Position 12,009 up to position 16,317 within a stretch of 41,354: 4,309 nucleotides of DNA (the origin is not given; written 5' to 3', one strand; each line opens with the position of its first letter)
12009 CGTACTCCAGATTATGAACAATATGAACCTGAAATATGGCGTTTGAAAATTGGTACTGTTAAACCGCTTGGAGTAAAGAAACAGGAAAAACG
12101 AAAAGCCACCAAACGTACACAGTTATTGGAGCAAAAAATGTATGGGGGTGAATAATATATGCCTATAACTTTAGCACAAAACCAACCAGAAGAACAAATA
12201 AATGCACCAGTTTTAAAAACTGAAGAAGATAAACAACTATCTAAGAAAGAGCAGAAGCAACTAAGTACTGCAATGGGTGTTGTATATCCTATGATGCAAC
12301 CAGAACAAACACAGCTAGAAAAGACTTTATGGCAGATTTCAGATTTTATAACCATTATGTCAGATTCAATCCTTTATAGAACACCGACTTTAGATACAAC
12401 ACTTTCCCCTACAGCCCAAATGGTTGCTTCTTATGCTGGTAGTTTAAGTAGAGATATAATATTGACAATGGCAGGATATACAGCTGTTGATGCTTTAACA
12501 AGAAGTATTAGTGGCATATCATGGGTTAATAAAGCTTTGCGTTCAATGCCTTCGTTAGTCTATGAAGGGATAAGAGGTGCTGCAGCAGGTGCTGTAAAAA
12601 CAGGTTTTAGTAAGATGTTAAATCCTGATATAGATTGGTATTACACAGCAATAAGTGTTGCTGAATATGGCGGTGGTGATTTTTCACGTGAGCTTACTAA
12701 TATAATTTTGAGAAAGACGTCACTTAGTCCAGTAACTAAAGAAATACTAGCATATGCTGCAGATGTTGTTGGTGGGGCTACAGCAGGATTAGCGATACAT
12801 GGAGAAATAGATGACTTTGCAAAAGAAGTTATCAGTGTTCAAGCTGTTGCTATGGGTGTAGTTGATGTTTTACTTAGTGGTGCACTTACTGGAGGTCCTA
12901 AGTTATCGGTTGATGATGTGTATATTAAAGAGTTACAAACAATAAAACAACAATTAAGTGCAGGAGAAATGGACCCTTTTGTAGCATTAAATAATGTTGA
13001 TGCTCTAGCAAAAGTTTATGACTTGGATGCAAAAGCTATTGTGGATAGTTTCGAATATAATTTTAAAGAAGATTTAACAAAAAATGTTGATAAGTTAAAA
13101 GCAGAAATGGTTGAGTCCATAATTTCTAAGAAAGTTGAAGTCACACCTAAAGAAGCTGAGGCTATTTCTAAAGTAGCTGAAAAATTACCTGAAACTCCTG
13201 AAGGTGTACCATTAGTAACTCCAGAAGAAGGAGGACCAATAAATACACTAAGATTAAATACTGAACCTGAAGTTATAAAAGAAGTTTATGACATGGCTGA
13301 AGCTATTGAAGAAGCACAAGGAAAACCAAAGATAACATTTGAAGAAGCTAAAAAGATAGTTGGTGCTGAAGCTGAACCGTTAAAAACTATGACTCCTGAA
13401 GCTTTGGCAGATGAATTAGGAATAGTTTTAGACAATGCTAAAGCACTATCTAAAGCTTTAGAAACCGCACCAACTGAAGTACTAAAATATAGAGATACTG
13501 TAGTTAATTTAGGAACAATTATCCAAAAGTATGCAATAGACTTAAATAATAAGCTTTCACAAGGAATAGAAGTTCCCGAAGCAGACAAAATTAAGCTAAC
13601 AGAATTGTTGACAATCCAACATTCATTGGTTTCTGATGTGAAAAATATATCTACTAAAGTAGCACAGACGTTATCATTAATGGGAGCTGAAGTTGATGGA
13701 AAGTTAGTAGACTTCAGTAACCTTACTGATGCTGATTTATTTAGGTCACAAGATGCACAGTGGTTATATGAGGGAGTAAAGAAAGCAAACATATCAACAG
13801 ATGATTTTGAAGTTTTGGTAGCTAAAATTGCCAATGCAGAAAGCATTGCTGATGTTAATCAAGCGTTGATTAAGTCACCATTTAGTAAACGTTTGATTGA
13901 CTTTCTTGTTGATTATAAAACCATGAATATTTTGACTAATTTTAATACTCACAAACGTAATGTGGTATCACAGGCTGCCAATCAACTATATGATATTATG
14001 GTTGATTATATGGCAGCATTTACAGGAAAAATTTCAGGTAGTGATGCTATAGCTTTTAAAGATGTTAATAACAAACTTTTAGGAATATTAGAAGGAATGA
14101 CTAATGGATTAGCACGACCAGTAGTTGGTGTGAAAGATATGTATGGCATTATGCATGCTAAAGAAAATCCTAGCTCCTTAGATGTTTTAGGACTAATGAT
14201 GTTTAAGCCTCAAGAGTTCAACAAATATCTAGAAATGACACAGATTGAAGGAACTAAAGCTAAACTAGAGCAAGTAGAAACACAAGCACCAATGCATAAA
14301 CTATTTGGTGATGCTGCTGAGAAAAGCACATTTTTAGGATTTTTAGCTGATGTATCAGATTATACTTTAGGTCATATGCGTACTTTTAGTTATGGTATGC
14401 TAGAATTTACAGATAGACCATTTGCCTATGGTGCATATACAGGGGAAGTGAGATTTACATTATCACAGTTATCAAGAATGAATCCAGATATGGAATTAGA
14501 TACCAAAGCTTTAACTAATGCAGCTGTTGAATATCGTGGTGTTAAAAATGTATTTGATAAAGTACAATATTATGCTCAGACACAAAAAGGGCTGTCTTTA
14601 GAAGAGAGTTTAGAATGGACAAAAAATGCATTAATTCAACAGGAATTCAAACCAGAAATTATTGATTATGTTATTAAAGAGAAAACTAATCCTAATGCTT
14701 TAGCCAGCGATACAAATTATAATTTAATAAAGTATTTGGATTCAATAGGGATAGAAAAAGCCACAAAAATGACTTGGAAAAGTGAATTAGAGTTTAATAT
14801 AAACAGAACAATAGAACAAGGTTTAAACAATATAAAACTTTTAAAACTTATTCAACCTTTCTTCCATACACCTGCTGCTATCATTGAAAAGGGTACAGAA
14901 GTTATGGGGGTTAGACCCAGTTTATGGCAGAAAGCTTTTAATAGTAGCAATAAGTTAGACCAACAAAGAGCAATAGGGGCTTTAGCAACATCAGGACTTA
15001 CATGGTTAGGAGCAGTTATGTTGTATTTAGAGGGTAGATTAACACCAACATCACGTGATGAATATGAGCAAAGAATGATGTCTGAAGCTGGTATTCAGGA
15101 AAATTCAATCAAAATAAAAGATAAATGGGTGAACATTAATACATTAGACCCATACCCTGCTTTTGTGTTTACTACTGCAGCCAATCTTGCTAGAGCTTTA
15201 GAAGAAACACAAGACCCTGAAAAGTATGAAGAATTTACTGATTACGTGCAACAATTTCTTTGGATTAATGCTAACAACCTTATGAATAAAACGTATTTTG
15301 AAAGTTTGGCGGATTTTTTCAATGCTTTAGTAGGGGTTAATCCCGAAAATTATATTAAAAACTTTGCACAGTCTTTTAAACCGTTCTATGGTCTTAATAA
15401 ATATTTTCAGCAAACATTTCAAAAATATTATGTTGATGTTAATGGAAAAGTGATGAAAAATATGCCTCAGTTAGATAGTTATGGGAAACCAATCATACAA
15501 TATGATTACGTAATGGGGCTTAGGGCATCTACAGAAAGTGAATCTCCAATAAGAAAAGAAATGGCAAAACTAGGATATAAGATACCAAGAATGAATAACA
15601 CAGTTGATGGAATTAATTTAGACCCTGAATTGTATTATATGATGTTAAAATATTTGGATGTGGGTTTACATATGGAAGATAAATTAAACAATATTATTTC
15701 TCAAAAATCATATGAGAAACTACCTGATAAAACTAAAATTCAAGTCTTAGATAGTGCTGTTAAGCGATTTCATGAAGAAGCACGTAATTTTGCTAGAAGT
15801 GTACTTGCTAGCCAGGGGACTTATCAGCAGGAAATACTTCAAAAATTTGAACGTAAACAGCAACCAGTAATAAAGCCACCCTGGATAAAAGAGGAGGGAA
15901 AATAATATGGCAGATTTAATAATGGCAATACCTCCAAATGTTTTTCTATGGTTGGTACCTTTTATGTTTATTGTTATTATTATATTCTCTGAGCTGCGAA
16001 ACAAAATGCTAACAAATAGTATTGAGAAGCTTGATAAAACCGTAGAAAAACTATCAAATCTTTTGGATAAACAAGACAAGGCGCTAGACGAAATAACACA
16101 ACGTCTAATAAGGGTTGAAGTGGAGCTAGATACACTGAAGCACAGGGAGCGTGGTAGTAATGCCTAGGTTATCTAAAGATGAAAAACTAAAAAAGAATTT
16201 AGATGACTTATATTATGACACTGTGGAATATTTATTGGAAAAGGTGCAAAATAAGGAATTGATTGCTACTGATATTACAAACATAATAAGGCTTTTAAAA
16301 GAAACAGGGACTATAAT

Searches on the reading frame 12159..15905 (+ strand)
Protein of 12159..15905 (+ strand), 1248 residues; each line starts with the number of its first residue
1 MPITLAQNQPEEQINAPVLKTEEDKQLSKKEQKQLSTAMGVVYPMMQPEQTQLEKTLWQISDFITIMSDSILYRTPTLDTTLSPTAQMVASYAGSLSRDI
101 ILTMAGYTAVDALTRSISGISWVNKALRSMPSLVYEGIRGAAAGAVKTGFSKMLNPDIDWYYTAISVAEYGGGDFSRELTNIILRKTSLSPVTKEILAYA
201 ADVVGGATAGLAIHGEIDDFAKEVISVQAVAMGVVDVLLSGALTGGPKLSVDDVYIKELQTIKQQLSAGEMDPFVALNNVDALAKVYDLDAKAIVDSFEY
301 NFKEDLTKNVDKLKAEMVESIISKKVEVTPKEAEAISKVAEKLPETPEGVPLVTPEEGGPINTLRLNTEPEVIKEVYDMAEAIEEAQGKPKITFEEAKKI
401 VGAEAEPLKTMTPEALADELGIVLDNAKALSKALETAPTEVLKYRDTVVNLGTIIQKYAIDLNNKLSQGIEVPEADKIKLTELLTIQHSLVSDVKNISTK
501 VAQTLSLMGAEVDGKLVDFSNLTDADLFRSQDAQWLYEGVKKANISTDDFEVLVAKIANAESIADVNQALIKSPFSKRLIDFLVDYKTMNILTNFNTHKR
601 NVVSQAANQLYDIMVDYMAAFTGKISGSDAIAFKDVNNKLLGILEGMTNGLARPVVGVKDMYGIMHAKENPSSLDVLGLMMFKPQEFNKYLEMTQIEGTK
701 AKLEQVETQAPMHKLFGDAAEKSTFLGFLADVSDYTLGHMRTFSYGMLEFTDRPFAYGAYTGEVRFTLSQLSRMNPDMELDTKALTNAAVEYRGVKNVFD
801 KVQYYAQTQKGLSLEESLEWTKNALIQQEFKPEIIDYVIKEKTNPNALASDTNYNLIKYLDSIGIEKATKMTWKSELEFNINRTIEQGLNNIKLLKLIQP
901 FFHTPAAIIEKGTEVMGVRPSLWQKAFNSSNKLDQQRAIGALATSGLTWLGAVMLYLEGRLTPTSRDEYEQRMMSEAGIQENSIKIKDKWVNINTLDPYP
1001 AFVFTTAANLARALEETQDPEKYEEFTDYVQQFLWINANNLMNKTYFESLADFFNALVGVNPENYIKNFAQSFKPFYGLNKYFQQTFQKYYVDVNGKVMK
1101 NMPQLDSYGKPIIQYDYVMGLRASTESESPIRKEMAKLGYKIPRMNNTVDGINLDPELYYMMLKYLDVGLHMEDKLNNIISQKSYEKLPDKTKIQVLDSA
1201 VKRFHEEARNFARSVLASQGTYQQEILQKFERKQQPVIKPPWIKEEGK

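Call 14: search_protein_families(library=phrogs, proteins=[window:12159-15905:+], max_evalue=0.001)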
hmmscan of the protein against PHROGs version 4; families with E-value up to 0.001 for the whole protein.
window:12159-15905:+ (1248 aa): 1 family
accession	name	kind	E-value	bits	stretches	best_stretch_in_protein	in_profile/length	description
phrog_6651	-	head and packaging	1e-14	54.5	1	932-1104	1011-1183/1375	internal virion protein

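Call 15: search_protein_families(library=pfam, proteins=[window:12159-15905:+], max_evalue=0.01)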
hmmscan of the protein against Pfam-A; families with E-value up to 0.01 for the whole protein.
window:12159-15905:+ (1248 aa): 0 families

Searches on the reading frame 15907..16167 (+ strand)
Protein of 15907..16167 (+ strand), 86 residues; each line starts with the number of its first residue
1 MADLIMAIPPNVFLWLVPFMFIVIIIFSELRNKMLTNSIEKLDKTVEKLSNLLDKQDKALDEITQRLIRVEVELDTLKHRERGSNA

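Call 52: search_protein_families(library=phrogs, proteins=[window:15907-16167:+], max_evalue=0.01)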
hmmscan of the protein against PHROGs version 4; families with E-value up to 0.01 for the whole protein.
window:15907-16167:+ (86 aa): 7 families
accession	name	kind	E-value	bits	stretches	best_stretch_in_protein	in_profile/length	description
phrog_1009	-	unknown function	4.7e-05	24.4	1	32-80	36-98/103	-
phrog_1955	-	unknown function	0.0011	20.2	1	10-67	6-60/106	-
phrog_368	-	unknown function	0.0032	18.4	1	32-84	84-136/239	-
phrog_3999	-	unknown function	0.0033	18.6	1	20-71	21-72/107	-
phrog_7303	-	unknown function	0.0057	17.7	1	32-79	3-50/80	-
phrog_1863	-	unknown function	0.007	17.3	1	32-80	39-87/97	-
phrog_5553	-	unknown function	0.0094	17.2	0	35-80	12-57/114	-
